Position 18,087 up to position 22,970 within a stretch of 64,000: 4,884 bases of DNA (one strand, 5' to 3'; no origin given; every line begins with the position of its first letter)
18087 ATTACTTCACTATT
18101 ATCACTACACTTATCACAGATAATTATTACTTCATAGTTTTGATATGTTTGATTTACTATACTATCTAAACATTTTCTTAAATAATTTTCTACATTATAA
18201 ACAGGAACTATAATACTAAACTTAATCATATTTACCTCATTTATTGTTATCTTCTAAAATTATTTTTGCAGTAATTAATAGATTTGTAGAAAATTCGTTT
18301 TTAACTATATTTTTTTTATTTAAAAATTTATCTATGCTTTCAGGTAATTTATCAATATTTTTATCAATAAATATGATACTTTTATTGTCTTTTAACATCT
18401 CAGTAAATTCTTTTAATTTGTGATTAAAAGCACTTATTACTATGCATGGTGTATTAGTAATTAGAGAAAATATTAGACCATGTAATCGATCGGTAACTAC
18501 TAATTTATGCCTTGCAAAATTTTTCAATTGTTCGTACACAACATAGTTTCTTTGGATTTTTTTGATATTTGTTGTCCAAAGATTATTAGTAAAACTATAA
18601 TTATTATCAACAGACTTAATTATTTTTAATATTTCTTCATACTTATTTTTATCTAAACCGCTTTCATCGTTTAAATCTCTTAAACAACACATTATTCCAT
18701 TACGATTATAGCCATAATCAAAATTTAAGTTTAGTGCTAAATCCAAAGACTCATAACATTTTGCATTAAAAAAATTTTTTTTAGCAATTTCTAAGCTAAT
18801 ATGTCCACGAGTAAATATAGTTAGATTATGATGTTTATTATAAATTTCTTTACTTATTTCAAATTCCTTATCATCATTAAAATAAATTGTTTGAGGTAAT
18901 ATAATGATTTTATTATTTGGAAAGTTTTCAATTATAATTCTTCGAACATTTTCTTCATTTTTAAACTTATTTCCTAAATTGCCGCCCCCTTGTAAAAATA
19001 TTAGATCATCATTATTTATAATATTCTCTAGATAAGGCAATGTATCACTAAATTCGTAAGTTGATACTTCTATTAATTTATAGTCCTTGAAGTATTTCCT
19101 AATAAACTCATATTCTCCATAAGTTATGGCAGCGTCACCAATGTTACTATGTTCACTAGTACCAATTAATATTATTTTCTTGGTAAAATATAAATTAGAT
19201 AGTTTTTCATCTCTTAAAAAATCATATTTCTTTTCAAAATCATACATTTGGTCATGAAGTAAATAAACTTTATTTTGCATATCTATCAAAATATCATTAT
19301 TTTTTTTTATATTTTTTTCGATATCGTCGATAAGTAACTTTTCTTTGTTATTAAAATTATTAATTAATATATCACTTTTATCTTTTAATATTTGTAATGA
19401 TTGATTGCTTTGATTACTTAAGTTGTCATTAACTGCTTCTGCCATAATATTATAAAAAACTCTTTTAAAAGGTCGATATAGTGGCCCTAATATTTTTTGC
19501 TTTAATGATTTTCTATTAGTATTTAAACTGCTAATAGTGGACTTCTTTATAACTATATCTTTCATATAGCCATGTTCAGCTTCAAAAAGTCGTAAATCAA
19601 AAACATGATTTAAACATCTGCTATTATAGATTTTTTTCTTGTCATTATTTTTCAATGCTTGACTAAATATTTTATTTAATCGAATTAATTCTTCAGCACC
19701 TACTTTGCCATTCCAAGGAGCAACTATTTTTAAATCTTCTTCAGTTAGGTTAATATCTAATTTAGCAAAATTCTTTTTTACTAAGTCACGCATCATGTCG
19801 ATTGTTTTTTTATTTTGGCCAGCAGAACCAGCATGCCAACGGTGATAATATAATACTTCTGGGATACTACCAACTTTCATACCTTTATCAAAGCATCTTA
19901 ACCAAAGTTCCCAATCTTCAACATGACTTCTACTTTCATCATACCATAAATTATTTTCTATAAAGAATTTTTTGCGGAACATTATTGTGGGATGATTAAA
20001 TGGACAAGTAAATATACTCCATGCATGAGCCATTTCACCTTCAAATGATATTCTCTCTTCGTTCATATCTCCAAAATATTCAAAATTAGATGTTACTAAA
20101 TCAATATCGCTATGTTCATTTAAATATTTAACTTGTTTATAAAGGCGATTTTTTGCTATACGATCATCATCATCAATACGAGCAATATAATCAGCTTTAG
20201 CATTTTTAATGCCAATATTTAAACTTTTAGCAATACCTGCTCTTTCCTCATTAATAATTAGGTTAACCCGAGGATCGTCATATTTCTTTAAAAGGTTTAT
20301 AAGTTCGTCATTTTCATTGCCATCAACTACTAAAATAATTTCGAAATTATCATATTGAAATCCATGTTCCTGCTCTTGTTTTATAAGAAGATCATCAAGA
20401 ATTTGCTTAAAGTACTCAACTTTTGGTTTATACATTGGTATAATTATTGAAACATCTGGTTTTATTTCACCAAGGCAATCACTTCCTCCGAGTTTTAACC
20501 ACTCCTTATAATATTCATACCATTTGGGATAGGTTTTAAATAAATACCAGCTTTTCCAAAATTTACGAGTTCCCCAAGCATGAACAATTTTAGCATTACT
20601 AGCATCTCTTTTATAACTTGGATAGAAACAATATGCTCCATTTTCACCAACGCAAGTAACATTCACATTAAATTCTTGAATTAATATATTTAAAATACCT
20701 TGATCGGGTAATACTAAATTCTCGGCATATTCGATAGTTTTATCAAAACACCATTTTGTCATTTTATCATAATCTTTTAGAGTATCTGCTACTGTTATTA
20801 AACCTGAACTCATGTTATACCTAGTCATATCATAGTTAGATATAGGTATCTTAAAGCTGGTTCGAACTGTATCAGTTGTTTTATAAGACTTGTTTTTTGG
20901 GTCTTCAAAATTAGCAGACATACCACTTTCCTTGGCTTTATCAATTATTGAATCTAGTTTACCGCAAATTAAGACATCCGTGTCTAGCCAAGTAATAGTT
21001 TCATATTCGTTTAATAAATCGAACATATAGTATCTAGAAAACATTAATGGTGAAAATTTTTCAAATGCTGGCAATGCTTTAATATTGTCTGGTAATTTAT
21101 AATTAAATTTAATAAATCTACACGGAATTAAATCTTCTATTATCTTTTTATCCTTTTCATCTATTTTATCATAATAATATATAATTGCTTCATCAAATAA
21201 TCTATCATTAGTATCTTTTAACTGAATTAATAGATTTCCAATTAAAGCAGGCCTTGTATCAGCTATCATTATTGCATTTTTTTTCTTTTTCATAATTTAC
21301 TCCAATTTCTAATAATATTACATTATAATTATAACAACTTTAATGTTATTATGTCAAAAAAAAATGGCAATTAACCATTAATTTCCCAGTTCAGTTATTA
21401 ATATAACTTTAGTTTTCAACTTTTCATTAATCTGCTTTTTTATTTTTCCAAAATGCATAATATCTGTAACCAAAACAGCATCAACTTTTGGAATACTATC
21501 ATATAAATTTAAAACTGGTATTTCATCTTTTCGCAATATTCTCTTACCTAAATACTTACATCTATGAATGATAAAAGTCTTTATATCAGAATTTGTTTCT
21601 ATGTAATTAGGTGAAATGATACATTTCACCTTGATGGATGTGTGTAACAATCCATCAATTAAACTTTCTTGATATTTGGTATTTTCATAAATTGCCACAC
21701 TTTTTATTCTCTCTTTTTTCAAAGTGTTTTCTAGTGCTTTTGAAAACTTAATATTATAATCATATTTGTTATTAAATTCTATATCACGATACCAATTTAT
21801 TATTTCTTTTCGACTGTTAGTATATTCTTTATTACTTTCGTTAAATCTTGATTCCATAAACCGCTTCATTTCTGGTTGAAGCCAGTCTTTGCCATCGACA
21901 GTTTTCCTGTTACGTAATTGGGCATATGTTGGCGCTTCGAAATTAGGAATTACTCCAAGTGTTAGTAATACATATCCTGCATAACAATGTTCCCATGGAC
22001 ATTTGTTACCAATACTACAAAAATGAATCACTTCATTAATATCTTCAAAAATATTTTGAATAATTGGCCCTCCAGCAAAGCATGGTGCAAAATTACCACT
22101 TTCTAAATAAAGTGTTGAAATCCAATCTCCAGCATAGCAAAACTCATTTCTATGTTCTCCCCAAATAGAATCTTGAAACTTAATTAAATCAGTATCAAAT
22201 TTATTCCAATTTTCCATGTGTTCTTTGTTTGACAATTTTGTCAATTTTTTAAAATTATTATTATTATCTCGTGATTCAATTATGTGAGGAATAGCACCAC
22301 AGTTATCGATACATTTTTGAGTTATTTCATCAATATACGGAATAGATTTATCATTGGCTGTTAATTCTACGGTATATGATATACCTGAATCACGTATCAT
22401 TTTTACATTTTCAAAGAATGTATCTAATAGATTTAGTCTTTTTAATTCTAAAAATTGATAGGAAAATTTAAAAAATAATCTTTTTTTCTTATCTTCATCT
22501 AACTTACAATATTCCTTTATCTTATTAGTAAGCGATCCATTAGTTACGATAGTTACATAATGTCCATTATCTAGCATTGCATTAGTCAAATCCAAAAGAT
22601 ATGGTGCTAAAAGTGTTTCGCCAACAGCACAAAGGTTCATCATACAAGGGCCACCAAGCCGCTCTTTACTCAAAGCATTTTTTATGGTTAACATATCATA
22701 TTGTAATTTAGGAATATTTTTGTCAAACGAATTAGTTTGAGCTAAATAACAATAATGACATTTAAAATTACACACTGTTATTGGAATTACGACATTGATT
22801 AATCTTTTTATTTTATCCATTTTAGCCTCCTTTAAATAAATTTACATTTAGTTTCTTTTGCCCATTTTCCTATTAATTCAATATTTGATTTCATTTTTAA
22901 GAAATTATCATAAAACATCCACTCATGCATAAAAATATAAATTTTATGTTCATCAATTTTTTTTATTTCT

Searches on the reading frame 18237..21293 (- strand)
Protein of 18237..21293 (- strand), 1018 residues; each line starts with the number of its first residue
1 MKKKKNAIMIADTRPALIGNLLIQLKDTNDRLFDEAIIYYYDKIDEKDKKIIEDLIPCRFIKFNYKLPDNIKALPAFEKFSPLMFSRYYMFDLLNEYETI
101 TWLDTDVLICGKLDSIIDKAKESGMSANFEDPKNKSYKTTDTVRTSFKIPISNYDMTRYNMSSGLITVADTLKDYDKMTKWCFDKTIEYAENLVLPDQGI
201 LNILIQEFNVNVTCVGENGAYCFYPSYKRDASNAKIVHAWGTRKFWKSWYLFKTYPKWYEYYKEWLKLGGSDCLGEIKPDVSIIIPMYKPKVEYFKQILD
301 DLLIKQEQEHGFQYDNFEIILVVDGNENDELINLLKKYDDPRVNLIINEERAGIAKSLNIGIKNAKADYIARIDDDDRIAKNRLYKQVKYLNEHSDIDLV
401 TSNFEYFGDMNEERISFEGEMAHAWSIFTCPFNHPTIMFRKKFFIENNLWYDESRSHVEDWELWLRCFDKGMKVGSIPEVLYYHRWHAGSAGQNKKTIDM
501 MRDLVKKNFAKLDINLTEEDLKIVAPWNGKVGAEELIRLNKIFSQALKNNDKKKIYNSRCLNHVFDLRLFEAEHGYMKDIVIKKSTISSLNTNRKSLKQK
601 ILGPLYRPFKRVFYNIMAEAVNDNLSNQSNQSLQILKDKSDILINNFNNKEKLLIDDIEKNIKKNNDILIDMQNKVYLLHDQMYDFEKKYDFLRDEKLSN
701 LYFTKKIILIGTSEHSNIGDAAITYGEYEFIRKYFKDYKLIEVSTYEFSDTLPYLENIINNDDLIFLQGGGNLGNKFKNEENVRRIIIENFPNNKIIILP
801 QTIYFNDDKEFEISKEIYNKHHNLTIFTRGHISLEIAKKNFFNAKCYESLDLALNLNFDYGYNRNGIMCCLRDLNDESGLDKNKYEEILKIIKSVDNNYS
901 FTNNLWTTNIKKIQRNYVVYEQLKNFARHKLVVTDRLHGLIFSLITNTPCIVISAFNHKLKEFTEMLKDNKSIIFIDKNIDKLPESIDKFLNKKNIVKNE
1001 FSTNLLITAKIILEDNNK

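Call 63: search_protein_families(library=ncbifam, proteins=[window:18237-21293:-])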
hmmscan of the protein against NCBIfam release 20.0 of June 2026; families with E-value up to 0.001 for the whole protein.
window:18237-21293:- (1018 aa): 14 families
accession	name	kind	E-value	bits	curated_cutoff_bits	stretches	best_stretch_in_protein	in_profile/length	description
NF053739.1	GlytfEpsEBac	equivalog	2.3e-22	79.3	450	1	279-485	1-203/265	glycosyltransferase EpsE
NF007482.0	PRK10073.1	equivalog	5.1e-14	52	423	1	278-411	5-129/334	glycosyltransferase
NF047683.1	TeichurnBiosyTuaG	equivalog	3.7e-13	49.7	400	1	277-513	4-232/252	teichuronic acid biosynthesis protein TuaG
TIGR03937.1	PgaC_IcaA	equivalog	1.3e-10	40.8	422.3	1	278-403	44-162/407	poly-beta-1,6-N-acetyl-D-glucosamine synthase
NF041875.1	EPS_EpsD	equivalog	2.8e-09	36.8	370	1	281-395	1-108/325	exopolysaccharide biosynthesis glycosyltransferase EpsD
NF038302.1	EPS_HpsE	equivalog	3.4e-09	36.1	300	1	280-402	2-122/307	hormogonium polysaccharide biosynthesis glycosyltransferase HpsE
NF007453.0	PRK10018.1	equivalog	4.1e-09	36.5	382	1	313-409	32-124/280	colanic acid biosynthesis glycosyltransferase WcaA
NF041394.1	GtaseAglG_Halo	equivalog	4.3e-09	36.1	440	1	281-394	3-110/304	glucosyl-dolichyl phosphate glucuronosyltransferase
TIGR04017.1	WcaA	equivalog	5.8e-09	35.9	495.75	1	313-409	31-123/279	colanic acid biosynthesis glycosyltransferase WcaA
TIGR04440.1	glyco_TIGR04440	domain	3.6e-08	33.4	70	1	281-426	2-142/215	TIGR00180 family glycosyltransferase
NF038299.1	EPS_HpsN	equivalog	6.9e-07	28.5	425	1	279-401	1-116/317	hormogonium polysaccharide biosynthesis glycosyltransferase HpsN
TIGR04242.1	nodulat_NodC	equivalog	6.2e-06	25.4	550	1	276-391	45-156/395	chitooligosaccharide synthase NodC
TIGR03609.1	S_layer_CsaB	equivalog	1e-05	25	213.1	1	906-968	229-290/301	polysaccharide pyruvyl transferase CsaB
TIGR03965.1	mycofact_glyco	equivalog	0.00088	18.3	280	0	278-381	73-169/467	mycofactocin biosynthesis glycosyltransferase MftF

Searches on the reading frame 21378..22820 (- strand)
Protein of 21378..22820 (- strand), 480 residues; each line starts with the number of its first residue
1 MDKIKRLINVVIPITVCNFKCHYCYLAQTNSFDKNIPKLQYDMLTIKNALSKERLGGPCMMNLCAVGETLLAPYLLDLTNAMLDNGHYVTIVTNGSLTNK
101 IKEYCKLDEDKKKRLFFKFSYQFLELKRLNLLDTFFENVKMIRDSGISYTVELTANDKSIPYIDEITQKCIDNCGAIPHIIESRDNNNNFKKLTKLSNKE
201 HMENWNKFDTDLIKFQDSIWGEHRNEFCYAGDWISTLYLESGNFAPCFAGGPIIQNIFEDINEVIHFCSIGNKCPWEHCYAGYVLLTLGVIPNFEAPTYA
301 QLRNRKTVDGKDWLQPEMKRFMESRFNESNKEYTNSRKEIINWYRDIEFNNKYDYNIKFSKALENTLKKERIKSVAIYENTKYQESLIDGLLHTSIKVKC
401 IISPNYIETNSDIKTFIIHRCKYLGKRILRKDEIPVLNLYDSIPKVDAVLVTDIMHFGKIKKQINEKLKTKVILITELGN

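Call 63: search_protein_families(library=ncbifam, proteins=[window:21378-22820:-])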
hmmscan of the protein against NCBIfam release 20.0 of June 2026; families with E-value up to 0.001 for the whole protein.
window:21378-22820:- (480 aa): 5 families
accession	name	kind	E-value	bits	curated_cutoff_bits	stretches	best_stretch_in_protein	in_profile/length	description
NF038283.1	viperin_w_prok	equivalog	2e-08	33.7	180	1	15-100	10-97/281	viperin family antiviral radical SAM protein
NF038073.1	rSAM_STM4011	subfamily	5.9e-08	32.3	200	1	14-286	9-260/278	STM4011 family radical SAM protein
TIGR04317.1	W_rSAM_matur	equivalog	1.1e-05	24.8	380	1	14-103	11-96/349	tungsten cofactor oxidoreductase radical SAM maturase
TIGR03963.1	rSAM_QueE_Clost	equivalog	0.0003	20.5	260.1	1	9-128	21-129/219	putative 7-carboxy-7-deazaguanine synthase QueE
TIGR02495.1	NrdG2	equivalog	0.00061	19.2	131.15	0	9-158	18-166/193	anaerobic ribonucleoside-triphosphate reductase activating protein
